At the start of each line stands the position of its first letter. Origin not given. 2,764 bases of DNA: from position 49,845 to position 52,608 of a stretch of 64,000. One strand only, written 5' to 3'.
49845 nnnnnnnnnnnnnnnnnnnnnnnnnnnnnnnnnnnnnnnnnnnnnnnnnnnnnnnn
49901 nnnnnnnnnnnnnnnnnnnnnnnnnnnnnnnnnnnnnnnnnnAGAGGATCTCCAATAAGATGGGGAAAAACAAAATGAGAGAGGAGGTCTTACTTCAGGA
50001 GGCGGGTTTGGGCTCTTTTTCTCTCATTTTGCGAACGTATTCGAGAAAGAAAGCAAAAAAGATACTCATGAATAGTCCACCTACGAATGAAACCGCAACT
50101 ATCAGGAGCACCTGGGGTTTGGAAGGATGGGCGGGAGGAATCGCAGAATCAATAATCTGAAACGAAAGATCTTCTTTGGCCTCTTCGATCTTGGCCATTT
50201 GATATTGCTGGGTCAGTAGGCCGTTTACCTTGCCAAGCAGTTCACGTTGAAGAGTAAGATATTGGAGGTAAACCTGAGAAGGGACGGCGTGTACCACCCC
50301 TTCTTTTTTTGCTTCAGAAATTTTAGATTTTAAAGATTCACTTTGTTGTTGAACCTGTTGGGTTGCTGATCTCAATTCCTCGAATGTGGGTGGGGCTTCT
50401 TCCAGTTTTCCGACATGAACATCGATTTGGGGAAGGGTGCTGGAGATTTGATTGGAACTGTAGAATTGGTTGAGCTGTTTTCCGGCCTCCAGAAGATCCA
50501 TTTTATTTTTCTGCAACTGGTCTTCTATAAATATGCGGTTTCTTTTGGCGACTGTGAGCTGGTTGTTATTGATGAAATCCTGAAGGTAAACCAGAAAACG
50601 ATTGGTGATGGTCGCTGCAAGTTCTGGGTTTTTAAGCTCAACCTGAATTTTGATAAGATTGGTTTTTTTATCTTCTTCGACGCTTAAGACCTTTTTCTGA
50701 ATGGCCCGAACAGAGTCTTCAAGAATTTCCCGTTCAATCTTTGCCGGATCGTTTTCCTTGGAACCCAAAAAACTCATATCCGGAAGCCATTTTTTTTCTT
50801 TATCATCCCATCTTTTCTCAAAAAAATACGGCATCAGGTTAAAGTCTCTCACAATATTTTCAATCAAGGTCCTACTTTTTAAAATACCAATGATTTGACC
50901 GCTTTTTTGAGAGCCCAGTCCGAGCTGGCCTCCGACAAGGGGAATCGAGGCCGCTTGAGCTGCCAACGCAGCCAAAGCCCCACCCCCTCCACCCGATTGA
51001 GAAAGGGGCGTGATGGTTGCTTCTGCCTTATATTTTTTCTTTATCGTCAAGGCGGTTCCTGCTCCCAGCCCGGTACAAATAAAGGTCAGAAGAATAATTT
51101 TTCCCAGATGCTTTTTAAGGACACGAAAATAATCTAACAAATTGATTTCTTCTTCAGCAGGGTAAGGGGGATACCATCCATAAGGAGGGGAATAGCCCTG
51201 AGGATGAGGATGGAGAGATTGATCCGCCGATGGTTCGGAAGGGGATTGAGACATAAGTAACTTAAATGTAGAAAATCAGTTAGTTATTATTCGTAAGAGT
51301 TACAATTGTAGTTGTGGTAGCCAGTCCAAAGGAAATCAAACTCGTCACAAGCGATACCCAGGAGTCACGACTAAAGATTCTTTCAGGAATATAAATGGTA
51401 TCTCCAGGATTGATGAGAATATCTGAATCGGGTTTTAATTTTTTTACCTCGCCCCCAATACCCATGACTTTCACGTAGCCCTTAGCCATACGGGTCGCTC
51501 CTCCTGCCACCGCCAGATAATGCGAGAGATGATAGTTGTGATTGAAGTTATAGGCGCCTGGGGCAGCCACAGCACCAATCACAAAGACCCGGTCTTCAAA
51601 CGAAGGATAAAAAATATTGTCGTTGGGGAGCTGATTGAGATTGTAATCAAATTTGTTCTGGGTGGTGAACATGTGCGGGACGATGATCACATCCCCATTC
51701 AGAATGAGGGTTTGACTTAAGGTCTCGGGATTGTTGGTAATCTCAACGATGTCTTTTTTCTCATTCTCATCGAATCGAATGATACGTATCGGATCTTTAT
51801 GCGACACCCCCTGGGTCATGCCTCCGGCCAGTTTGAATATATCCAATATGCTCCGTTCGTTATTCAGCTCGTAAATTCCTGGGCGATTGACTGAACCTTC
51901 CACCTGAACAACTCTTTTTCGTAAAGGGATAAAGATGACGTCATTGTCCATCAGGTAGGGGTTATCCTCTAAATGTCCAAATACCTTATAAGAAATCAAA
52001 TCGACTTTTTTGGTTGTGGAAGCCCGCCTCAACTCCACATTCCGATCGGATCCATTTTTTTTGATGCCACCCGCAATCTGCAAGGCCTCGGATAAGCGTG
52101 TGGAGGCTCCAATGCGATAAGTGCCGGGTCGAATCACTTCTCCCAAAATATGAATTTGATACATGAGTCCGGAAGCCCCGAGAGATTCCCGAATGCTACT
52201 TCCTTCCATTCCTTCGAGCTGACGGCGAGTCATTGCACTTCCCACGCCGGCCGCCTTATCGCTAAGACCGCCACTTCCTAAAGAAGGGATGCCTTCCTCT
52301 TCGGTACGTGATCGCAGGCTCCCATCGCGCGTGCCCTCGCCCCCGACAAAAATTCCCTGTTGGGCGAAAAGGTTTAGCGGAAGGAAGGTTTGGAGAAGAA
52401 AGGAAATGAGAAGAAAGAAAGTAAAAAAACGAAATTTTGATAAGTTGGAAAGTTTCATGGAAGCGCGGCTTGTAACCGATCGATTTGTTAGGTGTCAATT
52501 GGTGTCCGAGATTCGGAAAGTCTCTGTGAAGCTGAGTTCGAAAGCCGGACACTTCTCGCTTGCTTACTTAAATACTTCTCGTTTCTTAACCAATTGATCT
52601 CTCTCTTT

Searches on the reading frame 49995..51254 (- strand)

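Call 35: search_protein_families(library=pfam, proteins=[window:49995-51254:-], max_evalue=0.001)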
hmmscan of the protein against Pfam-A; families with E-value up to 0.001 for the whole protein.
window:49995-51254:- (419 aa): 2 families
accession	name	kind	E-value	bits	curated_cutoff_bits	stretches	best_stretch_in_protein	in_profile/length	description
PF02706.20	Wzz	-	3.3e-11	43.8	25.5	1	35-137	1-90/91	Chain length determinant protein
PF13807.11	GNVR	-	8.9e-08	32.4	27.7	1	347-403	23-79/82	G-rich domain on putative tyrosine kinase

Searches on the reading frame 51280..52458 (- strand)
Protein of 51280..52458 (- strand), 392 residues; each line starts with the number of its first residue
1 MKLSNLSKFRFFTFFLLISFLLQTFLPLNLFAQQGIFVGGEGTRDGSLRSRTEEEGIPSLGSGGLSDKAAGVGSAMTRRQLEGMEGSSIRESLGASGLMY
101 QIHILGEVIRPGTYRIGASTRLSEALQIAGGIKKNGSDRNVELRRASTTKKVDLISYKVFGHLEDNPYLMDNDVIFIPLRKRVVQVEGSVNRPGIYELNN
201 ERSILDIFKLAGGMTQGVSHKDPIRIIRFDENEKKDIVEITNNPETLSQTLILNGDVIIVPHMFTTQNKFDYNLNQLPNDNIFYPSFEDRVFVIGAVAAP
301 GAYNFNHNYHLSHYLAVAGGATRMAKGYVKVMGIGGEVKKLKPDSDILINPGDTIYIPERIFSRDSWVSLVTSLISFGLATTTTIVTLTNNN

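Call 35: search_protein_families(library=pfam, proteins=[window:51280-52458:-], max_evalue=0.001)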
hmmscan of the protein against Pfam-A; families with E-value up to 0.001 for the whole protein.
window:51280-52458:- (392 aa): 2 families
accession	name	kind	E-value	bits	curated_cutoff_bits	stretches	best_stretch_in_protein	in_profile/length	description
PF22461.2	SLBB_2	-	4e-23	81.7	27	2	102-177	3-79/79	SLBB domain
PF10531.15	SLBB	-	3.1e-22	78.6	27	2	102-146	2-46/55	SLBB domain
